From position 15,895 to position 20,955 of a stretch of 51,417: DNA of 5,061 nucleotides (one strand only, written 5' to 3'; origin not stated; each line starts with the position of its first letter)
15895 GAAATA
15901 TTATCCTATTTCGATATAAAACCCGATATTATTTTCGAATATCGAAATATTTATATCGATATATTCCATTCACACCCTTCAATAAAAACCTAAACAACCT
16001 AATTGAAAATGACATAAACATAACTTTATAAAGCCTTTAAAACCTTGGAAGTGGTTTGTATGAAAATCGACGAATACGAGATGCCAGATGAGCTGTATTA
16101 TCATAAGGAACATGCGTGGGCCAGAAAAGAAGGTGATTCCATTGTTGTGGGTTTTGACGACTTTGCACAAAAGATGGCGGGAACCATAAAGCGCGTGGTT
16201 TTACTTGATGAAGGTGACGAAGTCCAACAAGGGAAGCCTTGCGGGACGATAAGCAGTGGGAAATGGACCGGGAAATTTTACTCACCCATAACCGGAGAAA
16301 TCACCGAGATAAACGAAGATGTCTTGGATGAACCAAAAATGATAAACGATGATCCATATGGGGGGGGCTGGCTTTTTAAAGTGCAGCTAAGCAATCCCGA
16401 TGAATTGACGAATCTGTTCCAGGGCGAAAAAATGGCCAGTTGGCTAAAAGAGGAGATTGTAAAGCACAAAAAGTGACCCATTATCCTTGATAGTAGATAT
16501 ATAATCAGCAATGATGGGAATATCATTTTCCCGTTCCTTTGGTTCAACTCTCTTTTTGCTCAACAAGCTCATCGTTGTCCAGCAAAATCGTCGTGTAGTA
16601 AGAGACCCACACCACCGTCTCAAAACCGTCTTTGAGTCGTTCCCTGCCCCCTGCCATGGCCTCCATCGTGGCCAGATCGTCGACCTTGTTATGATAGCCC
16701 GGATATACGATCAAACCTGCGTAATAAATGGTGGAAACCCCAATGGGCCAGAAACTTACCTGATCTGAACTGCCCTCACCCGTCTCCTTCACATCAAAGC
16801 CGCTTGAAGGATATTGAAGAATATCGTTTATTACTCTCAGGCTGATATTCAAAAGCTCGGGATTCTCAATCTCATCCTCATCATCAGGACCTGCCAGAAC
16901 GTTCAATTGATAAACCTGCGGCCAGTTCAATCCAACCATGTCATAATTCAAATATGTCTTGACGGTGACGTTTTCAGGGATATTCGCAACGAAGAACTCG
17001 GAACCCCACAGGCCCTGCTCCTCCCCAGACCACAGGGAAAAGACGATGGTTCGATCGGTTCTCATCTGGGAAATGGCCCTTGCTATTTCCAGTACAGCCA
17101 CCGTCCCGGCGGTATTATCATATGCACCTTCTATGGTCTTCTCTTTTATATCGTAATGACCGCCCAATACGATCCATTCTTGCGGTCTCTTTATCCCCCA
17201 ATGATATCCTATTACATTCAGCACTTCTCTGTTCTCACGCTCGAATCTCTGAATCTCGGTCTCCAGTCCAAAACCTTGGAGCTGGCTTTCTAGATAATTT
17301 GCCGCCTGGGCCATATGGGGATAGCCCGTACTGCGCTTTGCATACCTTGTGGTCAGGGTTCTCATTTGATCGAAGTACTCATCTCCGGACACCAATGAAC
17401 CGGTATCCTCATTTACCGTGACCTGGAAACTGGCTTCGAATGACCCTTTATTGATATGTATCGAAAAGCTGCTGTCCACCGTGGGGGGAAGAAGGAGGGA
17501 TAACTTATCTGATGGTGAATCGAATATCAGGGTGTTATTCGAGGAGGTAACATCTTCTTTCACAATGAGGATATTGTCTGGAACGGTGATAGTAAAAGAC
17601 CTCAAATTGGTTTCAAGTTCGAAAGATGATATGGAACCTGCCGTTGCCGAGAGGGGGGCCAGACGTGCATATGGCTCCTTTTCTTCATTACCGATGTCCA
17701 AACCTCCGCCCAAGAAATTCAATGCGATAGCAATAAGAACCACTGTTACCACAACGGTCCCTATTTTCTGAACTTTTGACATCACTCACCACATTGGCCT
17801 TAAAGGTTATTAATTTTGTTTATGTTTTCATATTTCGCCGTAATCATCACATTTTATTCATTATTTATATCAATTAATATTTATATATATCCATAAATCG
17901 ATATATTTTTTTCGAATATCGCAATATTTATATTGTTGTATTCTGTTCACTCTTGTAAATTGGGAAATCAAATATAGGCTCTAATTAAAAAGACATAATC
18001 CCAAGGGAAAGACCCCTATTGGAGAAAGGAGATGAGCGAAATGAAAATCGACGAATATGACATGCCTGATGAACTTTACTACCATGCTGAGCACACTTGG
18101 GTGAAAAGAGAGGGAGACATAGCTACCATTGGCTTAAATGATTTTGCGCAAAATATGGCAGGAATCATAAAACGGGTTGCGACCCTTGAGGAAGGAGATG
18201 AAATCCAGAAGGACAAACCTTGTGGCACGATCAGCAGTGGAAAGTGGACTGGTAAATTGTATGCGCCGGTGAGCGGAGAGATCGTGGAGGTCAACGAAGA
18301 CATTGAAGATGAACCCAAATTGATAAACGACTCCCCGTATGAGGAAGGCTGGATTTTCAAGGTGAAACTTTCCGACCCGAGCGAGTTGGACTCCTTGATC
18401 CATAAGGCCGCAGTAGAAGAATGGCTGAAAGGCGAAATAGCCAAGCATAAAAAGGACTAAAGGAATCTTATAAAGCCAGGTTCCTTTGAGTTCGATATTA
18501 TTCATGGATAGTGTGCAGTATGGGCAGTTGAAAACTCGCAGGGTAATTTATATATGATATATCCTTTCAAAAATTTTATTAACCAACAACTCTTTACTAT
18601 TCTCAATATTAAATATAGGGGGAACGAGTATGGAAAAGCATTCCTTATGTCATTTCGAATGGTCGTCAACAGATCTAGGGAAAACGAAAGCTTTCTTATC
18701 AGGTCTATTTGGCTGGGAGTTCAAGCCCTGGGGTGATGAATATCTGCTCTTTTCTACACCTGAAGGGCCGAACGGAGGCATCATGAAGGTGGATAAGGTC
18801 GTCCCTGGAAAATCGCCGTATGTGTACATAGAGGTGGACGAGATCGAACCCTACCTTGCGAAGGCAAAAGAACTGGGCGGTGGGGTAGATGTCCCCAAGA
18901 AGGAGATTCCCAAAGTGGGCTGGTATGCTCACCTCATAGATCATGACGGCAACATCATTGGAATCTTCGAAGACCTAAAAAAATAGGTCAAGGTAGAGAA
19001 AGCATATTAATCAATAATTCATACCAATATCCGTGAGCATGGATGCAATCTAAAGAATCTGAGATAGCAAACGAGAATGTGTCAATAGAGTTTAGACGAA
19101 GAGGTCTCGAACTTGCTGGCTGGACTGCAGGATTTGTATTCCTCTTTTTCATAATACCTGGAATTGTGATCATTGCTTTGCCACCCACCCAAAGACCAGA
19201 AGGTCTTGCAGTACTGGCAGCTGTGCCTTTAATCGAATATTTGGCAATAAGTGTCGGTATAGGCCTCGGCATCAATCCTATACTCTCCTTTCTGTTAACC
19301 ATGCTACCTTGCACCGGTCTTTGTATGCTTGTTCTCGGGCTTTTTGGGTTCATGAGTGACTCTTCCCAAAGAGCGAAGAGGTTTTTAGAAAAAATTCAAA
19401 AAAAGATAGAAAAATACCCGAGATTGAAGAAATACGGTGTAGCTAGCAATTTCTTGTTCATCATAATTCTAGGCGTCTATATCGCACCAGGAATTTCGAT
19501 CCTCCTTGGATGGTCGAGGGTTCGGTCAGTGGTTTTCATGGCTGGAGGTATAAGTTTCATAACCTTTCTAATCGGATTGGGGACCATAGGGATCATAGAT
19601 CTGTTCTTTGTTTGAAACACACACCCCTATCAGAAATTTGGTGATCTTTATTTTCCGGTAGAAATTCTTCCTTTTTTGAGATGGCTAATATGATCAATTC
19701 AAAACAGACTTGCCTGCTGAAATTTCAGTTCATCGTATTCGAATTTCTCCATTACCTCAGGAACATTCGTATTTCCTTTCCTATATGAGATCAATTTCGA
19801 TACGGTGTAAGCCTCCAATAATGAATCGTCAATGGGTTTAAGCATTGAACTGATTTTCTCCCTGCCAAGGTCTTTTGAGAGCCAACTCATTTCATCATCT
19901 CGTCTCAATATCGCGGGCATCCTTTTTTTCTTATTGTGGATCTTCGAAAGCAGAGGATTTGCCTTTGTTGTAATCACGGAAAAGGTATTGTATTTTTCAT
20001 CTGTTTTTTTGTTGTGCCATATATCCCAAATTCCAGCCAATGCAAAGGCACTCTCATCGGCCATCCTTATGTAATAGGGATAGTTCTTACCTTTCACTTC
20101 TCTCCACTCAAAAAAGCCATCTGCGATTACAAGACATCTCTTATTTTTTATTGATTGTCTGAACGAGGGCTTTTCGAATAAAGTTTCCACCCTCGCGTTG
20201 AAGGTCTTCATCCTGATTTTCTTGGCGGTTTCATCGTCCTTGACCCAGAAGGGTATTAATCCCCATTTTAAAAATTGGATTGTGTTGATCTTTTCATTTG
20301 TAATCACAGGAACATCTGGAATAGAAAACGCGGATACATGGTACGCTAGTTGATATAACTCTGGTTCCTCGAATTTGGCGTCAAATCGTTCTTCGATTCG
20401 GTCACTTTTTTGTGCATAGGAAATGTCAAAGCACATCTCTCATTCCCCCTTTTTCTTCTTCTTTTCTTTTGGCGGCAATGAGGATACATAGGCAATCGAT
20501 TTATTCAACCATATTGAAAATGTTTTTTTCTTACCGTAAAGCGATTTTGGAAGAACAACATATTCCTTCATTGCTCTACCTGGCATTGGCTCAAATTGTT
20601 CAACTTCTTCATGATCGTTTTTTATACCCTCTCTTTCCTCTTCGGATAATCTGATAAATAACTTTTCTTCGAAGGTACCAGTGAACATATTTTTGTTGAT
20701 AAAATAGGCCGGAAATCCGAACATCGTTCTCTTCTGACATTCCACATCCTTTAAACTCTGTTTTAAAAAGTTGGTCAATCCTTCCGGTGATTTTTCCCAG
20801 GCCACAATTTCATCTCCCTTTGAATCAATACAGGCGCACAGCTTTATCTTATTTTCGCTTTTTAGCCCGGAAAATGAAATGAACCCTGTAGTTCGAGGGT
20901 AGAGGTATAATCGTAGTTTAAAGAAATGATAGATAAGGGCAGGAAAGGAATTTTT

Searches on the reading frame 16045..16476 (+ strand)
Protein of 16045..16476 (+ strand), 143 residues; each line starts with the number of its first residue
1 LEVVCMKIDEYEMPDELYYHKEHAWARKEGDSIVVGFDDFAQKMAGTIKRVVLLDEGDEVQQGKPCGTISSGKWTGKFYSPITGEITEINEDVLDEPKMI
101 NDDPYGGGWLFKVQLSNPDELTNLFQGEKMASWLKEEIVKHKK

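Call 4: search_protein_families(library=pfam, proteins=[window:16045-16476:+], max_evalue=0.001)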
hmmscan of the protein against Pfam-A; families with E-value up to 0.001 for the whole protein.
window:16045-16476:+ (143 aa): 1 family
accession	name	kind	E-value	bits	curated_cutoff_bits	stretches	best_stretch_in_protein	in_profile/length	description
PF01597.25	GCV_H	-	1.3e-37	128.9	22.2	1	17-136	1-121/122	Glycine cleavage H-protein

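Call 9: search_protein_families(library=ncbifam, proteins=[window:16045-16476:+], max_evalue=0.001)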
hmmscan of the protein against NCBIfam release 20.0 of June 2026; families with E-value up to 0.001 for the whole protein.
window:16045-16476:+ (143 aa): 4 families
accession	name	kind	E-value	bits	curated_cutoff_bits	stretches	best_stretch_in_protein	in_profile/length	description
NF002270.0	PRK01202.1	subfamily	3.5e-38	130.3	117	1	11-136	2-128/129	glycine cleavage system protein GcvH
TIGR00527.1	gcvH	equivalog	2.6e-31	108.4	115.85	1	12-136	1-127/129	glycine cleavage system protein GcvH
NF045810.1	GcvH_rel_desulf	equivalog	2.6e-16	59.8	150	1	12-134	11-135/167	GcvH-related protein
TIGR03077.1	not_gcvH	equivalog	1.2e-10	41.4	144.05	1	18-118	1-102/110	glycine cleavage protein H-like protein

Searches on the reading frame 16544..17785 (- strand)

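Call 4: search_protein_families(library=pfam, proteins=[window:16544-17785:-], max_evalue=0.001)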
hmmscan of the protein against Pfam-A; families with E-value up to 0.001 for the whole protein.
window:16544-17785:- (413 aa): 2 families
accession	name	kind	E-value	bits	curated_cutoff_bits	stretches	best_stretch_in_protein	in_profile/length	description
PF04389.22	Peptidase_M28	-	1.2e-27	97.3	21.3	1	190-375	1-178/193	Peptidase family M28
PF01546.33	Peptidase_M20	-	0.00029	21.2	24.6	1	220-271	32-85/206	Peptidase family M20/M25/M40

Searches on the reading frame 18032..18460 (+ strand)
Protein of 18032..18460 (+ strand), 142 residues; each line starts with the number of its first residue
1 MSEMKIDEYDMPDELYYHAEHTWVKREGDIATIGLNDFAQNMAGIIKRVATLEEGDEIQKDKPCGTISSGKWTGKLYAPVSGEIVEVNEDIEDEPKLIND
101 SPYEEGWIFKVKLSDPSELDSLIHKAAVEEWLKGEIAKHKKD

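Call 4: search_protein_families(library=pfam, proteins=[window:18032-18460:+], max_evalue=0.001)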
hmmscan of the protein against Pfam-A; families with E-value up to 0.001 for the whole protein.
window:18032-18460:+ (142 aa): 1 family
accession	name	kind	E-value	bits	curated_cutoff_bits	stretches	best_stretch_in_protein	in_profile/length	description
PF01597.25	GCV_H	-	6.2e-42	142.8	22.2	1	15-133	1-120/122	Glycine cleavage H-protein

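Call 9: search_protein_families(library=ncbifam, proteins=[window:18032-18460:+], max_evalue=0.001)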
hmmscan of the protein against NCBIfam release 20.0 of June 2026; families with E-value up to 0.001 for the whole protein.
window:18032-18460:+ (142 aa): 4 families
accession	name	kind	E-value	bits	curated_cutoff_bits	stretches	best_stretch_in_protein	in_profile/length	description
NF002270.0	PRK01202.1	subfamily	4.6e-41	139.6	117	1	9-133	2-127/129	glycine cleavage system protein GcvH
TIGR00527.1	gcvH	equivalog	5.5e-36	123.5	115.85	1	11-133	2-126/129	glycine cleavage system protein GcvH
NF045810.1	GcvH_rel_desulf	equivalog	6.1e-14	52.1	150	1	10-129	11-132/167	GcvH-related protein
TIGR03077.1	not_gcvH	equivalog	2.2e-13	50.2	144.05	1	16-116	1-102/110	glycine cleavage protein H-like protein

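Call 48: search_solved_structures(query=window:18032-18460:+, max_evalue=0.01, show_alignments=2)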
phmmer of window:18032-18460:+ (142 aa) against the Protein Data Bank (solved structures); distinct sequences matched with E-value up to 0.01: 14.
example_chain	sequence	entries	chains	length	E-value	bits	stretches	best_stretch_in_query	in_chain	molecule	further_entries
1dxm_A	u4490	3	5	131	1.9e-27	99.6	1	12-134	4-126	H PROTEIN | H PROTEIN OF THE GLYCINE CLEAVAGE SYSTEM | H-PROTEIN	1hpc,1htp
3a8i_E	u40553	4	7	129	4.2e-27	98.4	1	11-133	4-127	Glycine cleavage system H protein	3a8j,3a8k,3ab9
3a7a_B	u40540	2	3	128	4.5e-27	98.3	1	11-133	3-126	Glycine cleavage system H protein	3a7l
2edg_A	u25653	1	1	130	8.5e-27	97.4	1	19-133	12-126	Glycine cleavage system H protein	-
1onl_A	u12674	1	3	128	6e-26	94.7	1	10-135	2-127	glycine cleavage system H protein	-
8ugo_E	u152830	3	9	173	1e-25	94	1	19-134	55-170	Glycine cleavage system H protein, mitochondrial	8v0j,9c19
3klr_A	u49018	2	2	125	3.6e-25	92.1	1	19-134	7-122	Glycine cleavage system H protein | Glycine cleavage system H protein, mitochondrial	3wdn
1zko_A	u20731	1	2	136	6.1e-25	91.4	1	17-132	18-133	Glycine cleavage system H protein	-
2ka7_A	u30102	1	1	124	6.7e-25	91.3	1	17-132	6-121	Glycine cleavage system H protein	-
3ift_A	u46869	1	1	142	4.7e-22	82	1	10-123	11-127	Glycine cleavage system H protein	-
3hgb_A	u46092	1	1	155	6.1e-22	81.7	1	10-123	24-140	Glycine cleavage system H protein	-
3mxu_A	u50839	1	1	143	3.7e-21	79.1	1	14-131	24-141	Glycine cleavage system H protein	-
3tzu_A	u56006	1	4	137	2.4e-12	50.6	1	10-119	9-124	Glycine cleavage system H protein 1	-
5a35_A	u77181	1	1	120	0.00041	23.8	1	21-122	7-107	GLYCINE CLEAVAGE SYSTEM H PROTEIN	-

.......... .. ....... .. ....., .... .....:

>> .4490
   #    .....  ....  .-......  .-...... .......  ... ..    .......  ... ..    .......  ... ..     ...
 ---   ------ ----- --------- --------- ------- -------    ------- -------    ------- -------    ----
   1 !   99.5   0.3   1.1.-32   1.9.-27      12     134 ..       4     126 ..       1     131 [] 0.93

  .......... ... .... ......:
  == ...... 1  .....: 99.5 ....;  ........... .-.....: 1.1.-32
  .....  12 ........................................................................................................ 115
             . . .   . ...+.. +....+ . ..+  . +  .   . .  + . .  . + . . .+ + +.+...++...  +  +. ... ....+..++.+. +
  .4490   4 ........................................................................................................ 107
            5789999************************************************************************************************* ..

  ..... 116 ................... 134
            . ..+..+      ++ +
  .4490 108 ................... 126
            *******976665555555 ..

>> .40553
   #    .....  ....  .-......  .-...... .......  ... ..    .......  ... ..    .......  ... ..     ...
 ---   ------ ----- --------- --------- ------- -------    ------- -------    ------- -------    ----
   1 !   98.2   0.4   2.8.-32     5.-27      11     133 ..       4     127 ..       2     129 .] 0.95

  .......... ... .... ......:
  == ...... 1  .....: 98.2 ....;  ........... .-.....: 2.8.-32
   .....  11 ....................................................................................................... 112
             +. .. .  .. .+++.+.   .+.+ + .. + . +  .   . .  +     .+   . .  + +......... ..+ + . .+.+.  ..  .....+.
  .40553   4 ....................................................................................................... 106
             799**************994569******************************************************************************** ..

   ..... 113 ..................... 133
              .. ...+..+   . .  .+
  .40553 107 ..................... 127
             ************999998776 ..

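Call 54: find_related_loci(query=A6, collection=metagenome_contigs, flank=10000)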
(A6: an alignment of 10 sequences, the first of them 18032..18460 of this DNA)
Query A6 (142 aa) in metagenome_contigs; peptide patterns used: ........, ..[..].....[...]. (x = any residue, [..] = any of these).
172 stretches matched a pattern; 52 encode a relative of the query (tblastn E <= 1e-3); 52 distinct loci.
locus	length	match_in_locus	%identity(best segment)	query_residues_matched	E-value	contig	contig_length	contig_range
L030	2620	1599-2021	81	1-141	2e-78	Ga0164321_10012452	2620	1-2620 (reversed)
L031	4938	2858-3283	85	1-142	8e-73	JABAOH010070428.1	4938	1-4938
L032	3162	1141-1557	66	4-141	3e-60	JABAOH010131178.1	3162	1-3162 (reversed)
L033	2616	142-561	61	3-141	3e-56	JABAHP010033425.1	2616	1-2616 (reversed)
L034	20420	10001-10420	61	3-139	6e-54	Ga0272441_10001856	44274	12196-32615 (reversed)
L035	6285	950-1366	60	4-140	1e-53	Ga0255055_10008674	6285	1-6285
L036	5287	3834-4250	60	4-140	8e-53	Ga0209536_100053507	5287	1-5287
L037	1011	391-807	58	4-140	1e-54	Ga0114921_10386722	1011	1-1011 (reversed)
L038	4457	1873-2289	58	4-140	1e-51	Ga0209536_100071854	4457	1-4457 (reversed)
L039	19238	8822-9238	58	4-140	2e-50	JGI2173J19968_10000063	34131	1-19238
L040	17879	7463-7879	58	4-140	2e-50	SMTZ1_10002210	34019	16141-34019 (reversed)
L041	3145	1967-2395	54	2-141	3e-50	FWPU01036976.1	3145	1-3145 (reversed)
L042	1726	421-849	54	2-141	5e-51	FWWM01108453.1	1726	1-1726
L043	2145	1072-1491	57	3-140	2e-50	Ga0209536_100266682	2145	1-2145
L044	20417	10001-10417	57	4-140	3e-49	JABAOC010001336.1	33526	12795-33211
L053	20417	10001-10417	54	4-140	3e-47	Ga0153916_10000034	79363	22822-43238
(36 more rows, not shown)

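Call 66: search_protein_families(library=pfam, proteins=[L053:8279-9757:-, L053:6957-8240:-, L053:6056-6982:-, L053:10458-12971:-, L053:13056-13715:-, L053:13741-15048:-, L034:6470-8881:+, L034:10612-11571:+, L034:12004-13962:-, L034:13974-14762:-], max_evalue=0.0001)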
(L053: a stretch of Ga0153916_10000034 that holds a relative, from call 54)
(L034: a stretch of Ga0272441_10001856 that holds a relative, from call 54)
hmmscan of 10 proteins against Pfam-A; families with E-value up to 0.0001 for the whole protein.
L053:8279-9757:- (492 aa): 4 families
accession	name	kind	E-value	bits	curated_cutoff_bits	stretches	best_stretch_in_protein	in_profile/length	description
PF14522.11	Cytochrome_C7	-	5.2e-16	58.7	24.8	0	335-392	14-66/67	Cytochrome c7 and related cytochrome c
PF14537.11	Cytochrom_c3_2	-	1.5e-15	57.9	25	1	145-205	23-78/79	Cytochrome c3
PF09699.15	Paired_CXXCH_1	-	4.3e-07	30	20.6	0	363-392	7-36/41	Doubled CXXCH motif (Paired_CXXCH_1)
PF03264.19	Cytochrom_NNT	-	8.4e-05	22.8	24.1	1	42-188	6-165/174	NapC/NirT cytochrome c family, N-terminal region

L053:6957-8240:- (427 aa): 2 families
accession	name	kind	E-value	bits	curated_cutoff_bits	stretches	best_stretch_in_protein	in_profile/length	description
PF01292.26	Ni_hydr_CYTB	-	4.6e-08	33.5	30.1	1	133-296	11-166/179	Prokaryotic cytochrome b561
PF14358.11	DUF4405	-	2e-05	25.5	26.7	1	134-194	5-65/66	Domain of unknown function (DUF4405)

L053:6056-6982:- (308 aa): 1 family
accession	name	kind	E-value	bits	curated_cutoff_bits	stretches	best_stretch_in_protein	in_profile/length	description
PF01040.23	UbiA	-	3.3e-22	79.4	34.2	1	53-285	5-244/250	UbiA prenyltransferase family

L053:10458-12971:- (837 aa): 6 families
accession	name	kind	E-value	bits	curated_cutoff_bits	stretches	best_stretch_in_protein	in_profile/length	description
PF18911.6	PKD_4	-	8.1e-20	71.1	27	1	631-714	4-83/85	PKD domain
PF00801.26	PKD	-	3e-18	66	23.5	1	644-711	13-76/80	PKD domain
PF07224.18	Chlorophyllase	-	9.9e-11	41.4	26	1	61-176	21-135/301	Chlorophyllase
PF14339.12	DUF4394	-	3.1e-08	33.7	29.6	0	477-529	14-66/230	Domain of unknown function (DUF4394)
PF22352.2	K319L-like_PKD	-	4.2e-06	27.1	27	1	644-716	10-84/84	K319L-like, PKD domain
PF07859.19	Abhydrolase_3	-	7e-06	26.4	25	1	92-200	8-116/210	alpha/beta hydrolase fold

L053:13056-13715:- (219 aa): 0 families

L053:13741-15048:- (435 aa): 3 families
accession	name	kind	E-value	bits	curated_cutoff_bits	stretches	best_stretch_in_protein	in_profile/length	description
PF04055.27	Radical_SAM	-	1.5e-19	71.2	29.5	1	167-327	2-166/166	Radical SAM superfamily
PF13282.11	DUF4070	-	2.6e-06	27.9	22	1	346-408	1-63/144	Domain of unknown function (DUF4070)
PF02310.24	B12-binding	-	3.5e-05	24.1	32.1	0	61-120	49-114/121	B12 binding domain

L034:6470-8881:+ (803 aa): 3 families
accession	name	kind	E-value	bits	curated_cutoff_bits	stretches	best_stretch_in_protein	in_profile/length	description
PF03176.21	MMPL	-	4.2e-26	92.1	20.5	2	619-800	120-302/333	MMPL family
PF02460.24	Patched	-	2.8e-15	56.8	23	2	256-384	29-150/156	Patched SSD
PF12349.14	Sterol-sensing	-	4.4e-11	43.3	22.3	1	261-383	12-128/153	Sterol-sensing domain of SREBP cleavage-activation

L034:10612-11571:+ (319 aa): 7 families
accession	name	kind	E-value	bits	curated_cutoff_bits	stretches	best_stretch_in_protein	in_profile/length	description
PF01370.27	Epimerase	-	1.6e-32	113.3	20.9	1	7-246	1-240/240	NAD dependent epimerase/dehydratase family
PF16363.11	GDP_Man_Dehyd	-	1.2e-24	87.8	27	1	8-168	1-175/332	GDP-mannose 4,6 dehydratase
PF04321.23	RmlD_sub_bind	-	8.8e-15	55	27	1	6-156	2-135/287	RmlD substrate binding domain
PF02719.21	Polysacc_synt_2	-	1.7e-10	41.1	20.2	1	7-121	1-128/293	Polysaccharide biosynthesis protein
PF01073.25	3Beta_HSD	-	5.6e-10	39.1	22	1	8-152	1-152/280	3-beta hydroxysteroid dehydrogenase/isomerase family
PF07993.18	NAD_binding_4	-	1.8e-08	34.3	20.1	1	70-213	87-245/258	Male sterility protein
PF13460.12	NAD_binding_10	-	3e-07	30.9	27.2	1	11-126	1-103/184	NAD(P)H-binding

L034:12004-13962:- (652 aa): 2 families
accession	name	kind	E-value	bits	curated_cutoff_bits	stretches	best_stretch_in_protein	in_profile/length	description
PF00501.34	AMP-binding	-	2.4e-46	158.7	29.9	1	96-470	6-374/384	AMP-binding enzyme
PF16177.11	ACAS_N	-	7.9e-12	45.2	27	1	38-94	1-54/55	Acetyl-coenzyme A synthetase N-terminus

L034:13974-14762:- (262 aa): 2 families
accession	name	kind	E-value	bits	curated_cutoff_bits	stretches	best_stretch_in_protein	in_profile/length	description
PF00378.25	ECH_1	-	1.7e-61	208.2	27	1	12-261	2-250/251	Enoyl-CoA hydratase/isomerase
PF16113.10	ECH_2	-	9.2e-38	131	27.2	1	17-192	2-179/335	Enoyl-CoA hydratase/isomerase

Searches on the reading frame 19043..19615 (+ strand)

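Call 5: search_protein_families(library=pfam, proteins=[window:19043-19615:+], max_evalue=0.001)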
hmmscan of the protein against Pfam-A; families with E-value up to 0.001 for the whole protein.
window:19043-19615:+ (190 aa): 1 family
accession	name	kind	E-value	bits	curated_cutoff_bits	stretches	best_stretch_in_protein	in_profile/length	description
PF06695.16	Sm_multidrug_ex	-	1.2e-06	29.6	30.7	1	68-172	5-117/121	Putative small multi-drug export protein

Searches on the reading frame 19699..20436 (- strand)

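Call 5: search_protein_families(library=pfam, proteins=[window:19699-20436:-], max_evalue=0.001)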
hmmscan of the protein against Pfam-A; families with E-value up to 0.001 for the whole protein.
window:19699-20436:- (245 aa): 1 family
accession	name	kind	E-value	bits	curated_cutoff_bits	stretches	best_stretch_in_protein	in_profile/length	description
PF02586.19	SRAP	-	7.4e-58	196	27.1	1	1-216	1-211/214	SOS response associated peptidase (SRAP)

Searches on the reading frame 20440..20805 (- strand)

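Call 5: search_protein_families(library=pfam, proteins=[window:20440-20805:-], max_evalue=0.001)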
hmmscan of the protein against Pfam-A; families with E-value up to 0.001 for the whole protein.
window:20440-20805:- (121 aa): 1 family
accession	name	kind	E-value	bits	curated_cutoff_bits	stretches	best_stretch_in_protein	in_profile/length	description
PF04993.18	TfoX_N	-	2.4e-11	44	30.1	1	22-105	8-89/91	TfoX N-terminal domain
